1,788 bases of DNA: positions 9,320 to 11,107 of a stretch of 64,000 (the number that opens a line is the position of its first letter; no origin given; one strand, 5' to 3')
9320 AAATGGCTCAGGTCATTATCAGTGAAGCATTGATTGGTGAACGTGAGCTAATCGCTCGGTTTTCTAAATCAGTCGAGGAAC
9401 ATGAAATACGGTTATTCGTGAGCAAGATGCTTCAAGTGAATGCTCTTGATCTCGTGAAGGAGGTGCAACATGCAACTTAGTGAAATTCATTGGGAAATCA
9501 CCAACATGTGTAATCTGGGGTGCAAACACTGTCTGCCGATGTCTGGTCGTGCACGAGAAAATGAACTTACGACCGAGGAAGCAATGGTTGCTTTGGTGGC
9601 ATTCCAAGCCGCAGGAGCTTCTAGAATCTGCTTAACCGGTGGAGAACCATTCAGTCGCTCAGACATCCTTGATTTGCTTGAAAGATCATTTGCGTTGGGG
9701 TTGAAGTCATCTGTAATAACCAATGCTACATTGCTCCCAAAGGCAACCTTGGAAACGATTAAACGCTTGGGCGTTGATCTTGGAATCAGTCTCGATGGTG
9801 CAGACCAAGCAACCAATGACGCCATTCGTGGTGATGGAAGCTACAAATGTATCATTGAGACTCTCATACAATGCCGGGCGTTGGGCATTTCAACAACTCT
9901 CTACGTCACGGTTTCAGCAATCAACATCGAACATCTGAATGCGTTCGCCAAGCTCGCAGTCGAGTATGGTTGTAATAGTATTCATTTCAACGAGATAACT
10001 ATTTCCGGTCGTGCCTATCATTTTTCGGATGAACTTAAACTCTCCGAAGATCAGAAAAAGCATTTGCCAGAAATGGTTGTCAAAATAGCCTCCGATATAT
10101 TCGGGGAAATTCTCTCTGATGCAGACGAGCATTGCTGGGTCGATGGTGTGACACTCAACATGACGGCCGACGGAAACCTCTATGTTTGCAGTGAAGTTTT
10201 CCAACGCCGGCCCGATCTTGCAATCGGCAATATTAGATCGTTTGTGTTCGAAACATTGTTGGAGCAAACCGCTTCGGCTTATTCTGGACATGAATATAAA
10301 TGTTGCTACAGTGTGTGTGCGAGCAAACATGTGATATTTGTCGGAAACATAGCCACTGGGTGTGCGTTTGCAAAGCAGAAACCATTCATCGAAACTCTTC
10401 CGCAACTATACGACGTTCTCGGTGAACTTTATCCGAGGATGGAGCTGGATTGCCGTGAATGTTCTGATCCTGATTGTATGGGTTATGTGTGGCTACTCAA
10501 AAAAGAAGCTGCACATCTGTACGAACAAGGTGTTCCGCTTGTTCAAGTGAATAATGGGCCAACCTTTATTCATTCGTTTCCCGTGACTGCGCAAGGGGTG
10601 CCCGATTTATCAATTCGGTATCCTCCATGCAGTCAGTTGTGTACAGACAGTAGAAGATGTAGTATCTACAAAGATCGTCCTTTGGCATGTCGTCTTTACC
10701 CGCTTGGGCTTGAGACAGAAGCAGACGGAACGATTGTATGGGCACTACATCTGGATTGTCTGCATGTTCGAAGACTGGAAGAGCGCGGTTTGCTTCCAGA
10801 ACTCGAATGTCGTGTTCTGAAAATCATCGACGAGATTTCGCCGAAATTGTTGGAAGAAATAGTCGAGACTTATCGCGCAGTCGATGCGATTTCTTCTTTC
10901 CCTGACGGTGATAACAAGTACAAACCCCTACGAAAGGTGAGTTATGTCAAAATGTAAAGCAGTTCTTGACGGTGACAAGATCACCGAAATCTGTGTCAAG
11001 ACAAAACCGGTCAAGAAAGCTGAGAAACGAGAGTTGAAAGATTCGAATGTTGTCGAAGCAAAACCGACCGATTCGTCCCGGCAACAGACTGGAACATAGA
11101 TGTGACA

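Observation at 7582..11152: Tandem radical-SAM/SPASM enzyme pair with an RNHCP zinc-ribbon protein and a trailing 51-aa Cys-containing peptide, a candidate peptide or protein maturation cassette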

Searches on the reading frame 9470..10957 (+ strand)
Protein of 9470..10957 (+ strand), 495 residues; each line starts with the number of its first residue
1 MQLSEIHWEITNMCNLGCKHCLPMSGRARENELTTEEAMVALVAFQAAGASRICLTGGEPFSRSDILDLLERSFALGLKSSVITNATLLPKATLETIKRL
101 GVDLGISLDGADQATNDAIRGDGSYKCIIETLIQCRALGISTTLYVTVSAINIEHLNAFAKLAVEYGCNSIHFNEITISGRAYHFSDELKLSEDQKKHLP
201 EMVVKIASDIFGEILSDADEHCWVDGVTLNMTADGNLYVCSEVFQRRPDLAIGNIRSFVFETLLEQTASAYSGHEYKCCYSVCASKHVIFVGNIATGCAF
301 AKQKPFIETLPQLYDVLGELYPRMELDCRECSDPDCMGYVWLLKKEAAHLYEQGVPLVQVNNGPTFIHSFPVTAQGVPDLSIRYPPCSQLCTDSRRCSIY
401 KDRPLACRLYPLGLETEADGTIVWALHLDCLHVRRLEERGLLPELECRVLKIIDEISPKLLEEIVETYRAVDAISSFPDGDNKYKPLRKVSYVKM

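Call 4: search_protein_families(library=pfam, proteins=[window:9470-10957:+], max_evalue=0.01)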
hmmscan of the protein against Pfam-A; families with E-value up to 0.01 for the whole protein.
window:9470-10957:+ (495 aa): 3 families
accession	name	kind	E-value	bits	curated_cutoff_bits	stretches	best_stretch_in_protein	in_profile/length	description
PF04055.27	Radical_SAM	-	1e-22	81.5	29.5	1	9-162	2-165/166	Radical SAM superfamily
PF03692.20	CxxCxxCC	-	2.2e-05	25.5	23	1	383-412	42-71/85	Putative zinc- or iron-chelating domain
PF13353.11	Fer4_12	-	0.0032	18.2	22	1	13-91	14-96/137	4Fe-4S single cluster domain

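Call 5: search_protein_families(library=ncbifam, proteins=[window:9470-10957:+], max_evalue=0.01)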
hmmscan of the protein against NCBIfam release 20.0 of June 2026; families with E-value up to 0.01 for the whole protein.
window:9470-10957:+ (495 aa): 66 families (the best 25 are shown)
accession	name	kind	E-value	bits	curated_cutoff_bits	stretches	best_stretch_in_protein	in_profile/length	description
TIGR03962.1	mycofact_rSAM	equivalog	8.5e-34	117.2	265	1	6-209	14-218/339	mycofactocin radical SAM maturase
TIGR04055.1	rSAM_NirJ2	equivalog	2.8e-33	115.8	500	1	6-205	2-203/326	putative heme d1 biosynthesis radical SAM protein NirJ2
TIGR04545.1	rSAM_ahbD_hemeb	equivalog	2.7e-28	99.4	500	1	6-190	2-189/339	heme b synthase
TIGR04054.1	rSAM_NirJ1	equivalog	7.8e-28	97.2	650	1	6-210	38-243/387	putative heme d1 biosynthesis radical SAM protein NirJ1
NF045574.1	sacti_mat_StsB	exception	1.7e-27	96.4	625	1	2-257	94-353/466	StsB family radical SAM/SPASM domain sactipeptide maturase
TIGR04053.2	TIGR04053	equivalog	6e-27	94.8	395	1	6-205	10-212/366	TIGR04053 family radical SAM/SPASM domain-containing protein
TIGR04051.1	rSAM_NirJ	equivalog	7.6e-27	94.2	515.45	1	7-236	5-228/354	heme d1 biosynthesis radical SAM protein NirJ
TIGR04546.1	rSAM_ahbC_deAc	equivalog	8.5e-26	90.6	650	1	6-216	41-252/390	12,18-didecarboxysiroheme deacetylase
TIGR04347.1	pseudo_SAM_Halo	equivalog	1.2e-25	90.6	525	1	6-208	40-243/390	TIGR04347 family pseudo-SAM/SPASM protein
TIGR04250.1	SCM_rSAM_ScmE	equivalog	5.8e-25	88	400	1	7-219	6-222/358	SynChlorMet cassette radical SAM/SPASM protein ScmE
TIGR02109.1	PQQ_syn_pqqE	equivalog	8e-22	77.6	381.35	1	8-202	11-208/358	pyrroloquinoline quinone biosynthesis protein PqqE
TIGR04303.1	GeoRSP_rSAM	equivalog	9.8e-22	77.9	400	1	6-198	7-199/325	GeoRSP system radical SAM/SPASM protein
NF050035.1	rSAM_WgK_link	exception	3.1e-19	69.2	650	1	9-184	14-192/367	radical SAM/SPASM peptide maturase WgkB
NF049973.1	radical_Rv1681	equivalog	4e-19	68.7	380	1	8-167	75-238/326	Rv1681 family radical SAM protein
TIGR02666.1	moaA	equivalog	5.5e-19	68.3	284.05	1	9-182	15-198/336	GTP 3',8-cyclase MoaA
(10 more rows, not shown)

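Call 11: find_homologous_proteins(query=window:9470-10957:+)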
Query window:9470-10957:+ (495 aa): 880 proteins with E <= 0.001 among 8000 candidates; the best 120 are listed.
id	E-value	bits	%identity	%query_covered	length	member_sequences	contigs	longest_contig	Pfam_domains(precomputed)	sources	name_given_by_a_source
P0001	0.0e+0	1143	100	100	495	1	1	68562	PF04055.28,PF03692.21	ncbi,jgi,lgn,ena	ncbi:MAG: radical SAM protein [Candidatus Taylorbacteria bacterium]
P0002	1.1e-297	1006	88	100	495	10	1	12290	PF04055.28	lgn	-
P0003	6.1e-290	980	85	100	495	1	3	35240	PF04055.28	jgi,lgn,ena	-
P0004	1.6e-238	811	71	99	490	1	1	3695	PF04055.28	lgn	-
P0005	6.2e-237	805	70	100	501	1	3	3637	PF04055.28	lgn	-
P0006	2.6e-236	803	70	100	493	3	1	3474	PF04055.28,PF03692.21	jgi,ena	-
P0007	8.9e-236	801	69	100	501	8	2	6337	PF04055.28,PF03692.21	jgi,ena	-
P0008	3.9e-235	799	70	100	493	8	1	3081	PF04055.28,PF03692.21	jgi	-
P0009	7.3e-235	798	69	100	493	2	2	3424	PF04055.28,PF03692.21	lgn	-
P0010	2.4e-234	797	70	99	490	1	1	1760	PF04055.28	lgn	-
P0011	9.8e-234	795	68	100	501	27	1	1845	PF04055.28,PF03692.21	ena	-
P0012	1.4e-233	794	69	100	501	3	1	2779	PF04055.28,PF03692.21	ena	-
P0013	2.7e-233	793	69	99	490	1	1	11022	PF04055.28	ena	-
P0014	2.4e-232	790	68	100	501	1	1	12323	PF04055.28,PF03692.21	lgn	-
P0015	2.7e-232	790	68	100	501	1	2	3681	PF04055.28,PF03692.21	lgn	-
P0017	3.7e-231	786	70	98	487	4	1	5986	PF04055.28,PF03692.21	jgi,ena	-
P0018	3.8e-231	786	70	99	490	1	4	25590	PF04055.28,PF03692.21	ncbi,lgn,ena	-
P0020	2.1e-230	784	69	100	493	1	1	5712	PF04055.28,PF03692.21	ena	-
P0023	1.4e-227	774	68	100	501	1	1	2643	PF04055.28,PF03692.21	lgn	-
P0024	1.6e-227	774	68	100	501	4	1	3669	PF04055.28,PF03692.21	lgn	-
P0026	8.5e-226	769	68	100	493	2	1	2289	PF04055.28,PF03692.21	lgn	-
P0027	1.8e-224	764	71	95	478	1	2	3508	PF04055.28,PF03692.21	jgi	-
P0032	4.2e-220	750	66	100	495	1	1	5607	PF04055.28,PF03692.21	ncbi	-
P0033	7.0e-220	749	64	100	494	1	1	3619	PF04055.28,PF03692.21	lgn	-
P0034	3.3e-219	747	65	99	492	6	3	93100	PF04055.28,PF03692.21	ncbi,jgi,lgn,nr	ncbi:MAG TPA: hypothetical protein DEP63_00170 [Candidatus Magasanikbacteria bacterium]|nr:hypotheti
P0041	4.9e-215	733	68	95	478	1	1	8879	PF04055.28,PF03692.21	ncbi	-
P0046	6.8e-213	726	69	92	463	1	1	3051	PF04055.28,PF03692.21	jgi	jgi:MoaA/NifB/PqqE/SkfB family radical SAM enzyme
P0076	3.2e-176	605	54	99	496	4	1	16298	PF04055.28,PF03692.21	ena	-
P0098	7.3e-119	416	41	98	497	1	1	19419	PF04055.28,PF03692.21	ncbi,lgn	-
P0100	4.5e-118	413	40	98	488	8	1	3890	PF04055.28,PF03692.21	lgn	-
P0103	5.6e-115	403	41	99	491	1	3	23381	PF04055.28,PF03692.21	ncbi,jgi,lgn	-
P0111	1.2e-82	296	65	38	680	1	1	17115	PF13186.12,PF04055.28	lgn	-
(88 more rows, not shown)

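Call 14: find_related_loci(query=A1, collection=genome_contigs, flank=6000)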
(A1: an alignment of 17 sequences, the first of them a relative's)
Query A1 (495 aa) in genome_contigs; peptide patterns used: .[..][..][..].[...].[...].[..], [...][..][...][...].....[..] (x = any residue, [..] = any of these).
112 stretches matched a pattern; 82 encode a relative of the query (tblastn E <= 1e-3); the best 80 are kept; 80 distinct loci.
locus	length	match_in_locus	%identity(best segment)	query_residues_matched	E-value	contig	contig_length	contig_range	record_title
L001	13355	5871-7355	92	1-495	0e+0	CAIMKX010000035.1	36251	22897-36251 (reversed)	uncultured bacterium isolate AM-2014-D8_bin-0381 genome assembly, contig: bin-0381:35/56, whole genome shotgun sequence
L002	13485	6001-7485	69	1-495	0e+0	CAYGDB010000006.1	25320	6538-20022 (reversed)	MAG TPA_asm: uncultured Candidatus Saccharibacteria bacterium isolate ERP113451_co1_290 genome assembly, contig: NODE_22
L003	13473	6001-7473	65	1-490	0e+0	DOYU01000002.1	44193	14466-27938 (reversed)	MAG TPA_asm: Candidatus Magasanikiibacteriota bacterium isolate UBA12086 contig_5839, whole genome shotgun sequence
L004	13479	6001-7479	62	1-493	0e+0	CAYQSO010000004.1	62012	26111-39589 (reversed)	MAG TPA_asm: uncultured Candidatus Saccharibacteria bacterium isolate binchicken_co42_471 genome assembly, contig: NODE_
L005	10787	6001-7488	59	1-495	0e+0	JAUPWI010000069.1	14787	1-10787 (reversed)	MAG: Patescibacteria group bacterium isolate erpe_2018_sw_45hr_WHONDRS-SW48-000100_B_bin.13 scaffold_1065069, whole geno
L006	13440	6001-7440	44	4-484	6e-133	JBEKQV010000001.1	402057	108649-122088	MAG: Candidatus Microgenomates bacterium isolate SPRUCE 496 SPRUCE_496_1, whole genome shotgun sequence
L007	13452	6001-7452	41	3-488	1e-123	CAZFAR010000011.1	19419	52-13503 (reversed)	MAG TPA_asm: uncultured Thermococci archaeon isolate binchicken_co383_170 genome assembly, contig: NODE_760_length_19419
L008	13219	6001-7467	41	1-490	8e-121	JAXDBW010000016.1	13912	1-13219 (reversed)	MAG: Patescibacteria group bacterium isolate POMEDNA-B28 Raw2_k127_701667, whole genome shotgun sequence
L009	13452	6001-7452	41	4-495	1e-117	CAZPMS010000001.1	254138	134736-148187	MAG TPA_asm: uncultured Gammaproteobacteria bacterium isolate SRP200020_co3_238 genome assembly, contig: NODE_14_length_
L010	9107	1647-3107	40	5-491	4e-116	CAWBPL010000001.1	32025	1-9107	MAG: Candidatus Gottesmanbacteria bacterium isolate MFD01476.bin.2.135 genome assembly, contig: contig_139333, whole gen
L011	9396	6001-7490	46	1-495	2e-86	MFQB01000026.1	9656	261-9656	MAG: Candidatus Magasanikbacteria bacterium RIFCSPHIGHO2_02_FULL_47_14 rifcsphigho2_02_scaffold_33960, whole genome shot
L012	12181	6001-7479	33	5-495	2e-86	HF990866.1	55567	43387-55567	Firmicutes bacterium CAG:822 genomic scaffold, scf125, whole genome shotgun sequence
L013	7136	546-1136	67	296-495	8e-84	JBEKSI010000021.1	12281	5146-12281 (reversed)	MAG: Minisyncoccia bacterium isolate SPRUCE 530 SPRUCE_530_21, whole genome shotgun sequence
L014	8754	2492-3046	65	306-490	9e-76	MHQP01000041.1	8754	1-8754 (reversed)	MAG: Candidatus Sungbacteria bacterium RIFCSPLOWO2_01_FULL_47_32 rifcsplowo2_01_scaffold_52962, whole genome shotgun seq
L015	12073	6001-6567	54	307-495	7e-66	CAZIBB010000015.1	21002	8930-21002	MAG TPA_asm: uncultured Bdellovibrionales bacterium isolate ERP113451_co1_58 genome assembly, contig: NODE_2903_length_2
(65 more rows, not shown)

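Call 28: search_protein_families(library=pfam, proteins=[P0111], max_evalue=10)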
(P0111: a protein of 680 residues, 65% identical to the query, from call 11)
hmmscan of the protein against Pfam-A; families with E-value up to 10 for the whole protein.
P0111 (680 aa): 4 families
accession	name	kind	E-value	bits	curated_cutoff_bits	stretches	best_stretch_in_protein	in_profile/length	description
PF04055.27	Radical_SAM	-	1.1e-17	65.1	29.5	1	50-200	1-166/166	Radical SAM superfamily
PF13186.11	SPASM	-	8.4e-10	39.2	21.5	1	279-338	1-67/67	Iron-sulfur cluster-binding domain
PF03692.20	CxxCxxCC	-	6.3e-05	24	23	1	518-591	13-71/85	Putative zinc- or iron-chelating domain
PF13353.11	Fer4_12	-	0.0016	19.2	22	1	55-119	14-82/137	4Fe-4S single cluster domain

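Call 38: search_solved_structures(query=A1, max_evalue=0.001)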
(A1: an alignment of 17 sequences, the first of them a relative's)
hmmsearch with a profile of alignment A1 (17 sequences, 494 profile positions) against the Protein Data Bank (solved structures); distinct sequences matched with E-value up to 0.001: 31.
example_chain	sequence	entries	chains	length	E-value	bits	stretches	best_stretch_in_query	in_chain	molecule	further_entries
6efn_A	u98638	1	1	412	1.7e-32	115.8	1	9-240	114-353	Sporulation killing factor maturation protein SkfB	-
6c8v_A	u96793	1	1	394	2.1e-19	72.7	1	9-204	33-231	Coenzyme PQQ synthesis protein E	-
7vob_C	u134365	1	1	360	7.5e-18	67.5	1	13-176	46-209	Cytosylglucuronate decarboxylase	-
7voc_C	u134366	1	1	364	7.8e-18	67.5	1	13-176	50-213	Cytosylglucuronate decarboxylase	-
9dfu_A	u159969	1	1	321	7.9e-18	67.4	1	6-155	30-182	Radical SAM core domain-containing protein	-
9dfn_A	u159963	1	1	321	2.1e-17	66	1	6-155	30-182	Radical SAM core domain-containing protein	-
5wgg_A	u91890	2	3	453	3.7e-17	65.2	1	8-278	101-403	Radical SAM domain protein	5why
2fb2_A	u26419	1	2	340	1.9e-16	62.9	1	4-178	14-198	Molybdenum cofactor biosynthesis protein A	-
1tv7_A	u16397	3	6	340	1.9e-16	62.9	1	4-177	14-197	Molybdenum cofactor biosynthesis protein A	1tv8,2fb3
6b4c_A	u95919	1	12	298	3.7e-16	61.9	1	6-153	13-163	Viperin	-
9dfw_A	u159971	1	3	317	3.8e-16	61.9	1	6-156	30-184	Radical SAM core domain-containing protein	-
9dgw_A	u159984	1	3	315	4.2e-16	61.8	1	6-153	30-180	Radical SAM core domain-containing protein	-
7n7i_A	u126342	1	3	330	4.8e-16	61.5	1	6-153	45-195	Viperin-like enzyme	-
7tol_A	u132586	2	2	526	5e-16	61.5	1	9-182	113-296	glycerol dibiphytanyl glycerol tetraether - macrocyclic archaeol synthase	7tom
4k37_A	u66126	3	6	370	1.1e-13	53.7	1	13-172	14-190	Anaerobic sulfatase-maturating enzyme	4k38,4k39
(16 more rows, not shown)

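Call 48: predict_structure(alignment_id=A1)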
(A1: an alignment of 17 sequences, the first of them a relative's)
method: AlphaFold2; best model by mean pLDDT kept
length: 495 residues; sequences in the alignment: 17
mean_pLDDT: 80.4   pTM: 0.64
mean pLDDT of the five models: 80.4, 80.1, 79.6, 77.0, 75.3
residues with pLDDT >= 90: 172; 70-90: 212; 50-70: 78; < 50: 33
segments of 3 or more residues with pLDDT < 50: 178-184, 220-222, 267-275, 335-337, 392-395, 477-480, 493-495
pLDDT, mean of each block of 10 residues (from residue 1): 82 78 63 93 92 92 95 97 93 96 95 89 93 97 92 93 97 67 55 85 96 80 64 87 75 82 53 55 89 72 73 89 74 58 88 79 75 69 53 56 84 86 88 88 85 86 89 61 81 45
secondary structure, 60 per line:
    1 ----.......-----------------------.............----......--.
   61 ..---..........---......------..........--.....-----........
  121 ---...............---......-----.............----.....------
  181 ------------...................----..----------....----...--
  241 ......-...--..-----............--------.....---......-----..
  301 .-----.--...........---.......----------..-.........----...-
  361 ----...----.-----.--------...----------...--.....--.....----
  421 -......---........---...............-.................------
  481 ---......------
elements in order: E5-11 H35-47 E52-57 H66-75 E79-84 H91-100 E103-107 H113-120 H124-138 E142-147 H153-165 E170-174 H193-211 E228-231 E236-238 H241-246 H260-271 E280-284 E288-293 H310-320 H324-330 H344-352 E357-359 E365-367 H405-409 E412-416 E422-427 H431-438 H442-455 H458-474 E484-489

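Call 54: fold_search(model_id=the predicted structure, library=pdb)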
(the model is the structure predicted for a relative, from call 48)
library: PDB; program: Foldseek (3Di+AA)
matches with E <= 10: 1807; with E <= 0.001: 159
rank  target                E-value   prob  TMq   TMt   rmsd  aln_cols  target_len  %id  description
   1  6efn                  2.2e-15  1.00  0.47  0.60   2.7       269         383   23  Structure of a RiPP maturase, SkfB (released 2018-10-24)
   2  5v1s_A                6.1e-14  1.00  0.43  0.50   5.7       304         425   15  Crystal structure of Streptococcus suis SuiB bound to S-adenosylmethionine (released 2017-08-30)
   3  5v1t_A                8.6e-14  1.00  0.44  0.49   5.3       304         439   15  Crystal structure of Streptococcus suis SuiB bound to precursor peptide SuiA (released 2017-08-30)
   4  5v1q_A                3.8e-13  1.00  0.43  0.49   5.1       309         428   16  Crystal structure of Streptococcus suis SuiB (released 2017-08-30)
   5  5v1q_B                7.6e-13  1.00  0.44  0.49   5.4       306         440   16  Crystal structure of Streptococcus suis SuiB (released 2017-08-30)
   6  6c8v                  1.2e-12  1.00  0.41  0.61   5.4       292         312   18  X-ray structure of PqqE from Methylobacterium extorquens (released 2018-02-14)
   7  6q2q_B                2.1e-12  1.00  0.40  0.66   3.8       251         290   16  Crystal structure of mouse viperin bound to uridine triphosphate and S-adenosylhomocysteine (released 2020-01-22)
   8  5why_B                3.0e-12  1.00  0.44  0.51   4.5       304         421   19  Structural Insights into Thioether Bond Formation in the Biosynthesis of Sactipeptides (released 2017-07-26)
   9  2fb2_B                4.0e-12  1.00  0.40  0.57   5.6       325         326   18  Structure of the MoaA Arg17/266/268/Ala triple mutant (released 2006-05-09)
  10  5v1s_B                4.5e-12  1.00  0.42  0.48   5.5       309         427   16  Crystal structure of Streptococcus suis SuiB bound to S-adenosylmethionine (released 2017-08-30)
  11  7vob                  5.7e-12  1.00  0.42  0.62   6.3       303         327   19  The crystal structure of a Radical SAM Enzyme BlsE involved in the Biosynthesis of Blasticidin S (released 2022-05-04)
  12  6q2p_B                6.0e-12  1.00  0.39  0.64   4.2       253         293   18  Crystal structure of mouse viperin bound to cytidine triphosphate and S-adenosylhomocysteine (released 2020-01-22)
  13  4k39_B                6.7e-12  1.00  0.43  0.57   5.1       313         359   15  Native anSMEcpe with bound AdoMet and Cp18Cys peptide (released 2013-05-08)
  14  5wgg_A                8.5e-12  1.00  0.44  0.49   4.3       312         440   17  Structural Insights into Thioether Bond Formation in the Biosynthesis of Sactipeptides (released 2017-07-26)
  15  9dgw_B                9.0e-12  1.00  0.39  0.65   4.4       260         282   18  X-ray crystal structure of the Viperin-like enzyme from T. virens with bound CTP and SAM (released 2025-02-12)
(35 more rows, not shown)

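Call 71: search_protein_families(library=padloc, proteins=[window:9470-10957:+], max_evalue=0.01)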
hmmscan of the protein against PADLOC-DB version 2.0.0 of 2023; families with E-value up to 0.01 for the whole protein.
window:9470-10957:+ (495 aa): 3 families
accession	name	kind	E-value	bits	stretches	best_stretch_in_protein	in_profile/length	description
PDLC02903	pVip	-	3.2e-20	70.7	1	6-159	2-157/257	Viperins not associated with kinases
PDLC02904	pVip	-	2e-19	68.2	1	6-157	5-156/262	Viperins associated with kinases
PDLC02905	pVip-kinase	-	2.3e-05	21.9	1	4-116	182-299/474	Viperin-kinase fusion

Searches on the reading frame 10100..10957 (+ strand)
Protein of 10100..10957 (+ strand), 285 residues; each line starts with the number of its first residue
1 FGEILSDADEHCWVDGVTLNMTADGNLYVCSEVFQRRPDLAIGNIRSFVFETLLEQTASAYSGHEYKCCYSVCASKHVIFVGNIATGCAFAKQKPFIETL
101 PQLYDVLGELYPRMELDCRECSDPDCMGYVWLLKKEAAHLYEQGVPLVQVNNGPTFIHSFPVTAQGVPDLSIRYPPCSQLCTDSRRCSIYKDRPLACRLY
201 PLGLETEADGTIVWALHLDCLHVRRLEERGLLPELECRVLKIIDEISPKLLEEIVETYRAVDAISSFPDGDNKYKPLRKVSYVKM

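Call 28: search_protein_families(library=pfam, proteins=[window:10100-10957:+], max_evalue=10)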
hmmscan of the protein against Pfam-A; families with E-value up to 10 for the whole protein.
window:10100-10957:+ (285 aa): 2 families
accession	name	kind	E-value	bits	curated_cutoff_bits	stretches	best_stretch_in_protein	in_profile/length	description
PF03692.20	CxxCxxCC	-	7.5e-05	23.8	23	1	173-202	42-71/85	Putative zinc- or iron-chelating domain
PF13186.11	SPASM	-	0.015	16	21.5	1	12-47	1-36/67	Iron-sulfur cluster-binding domain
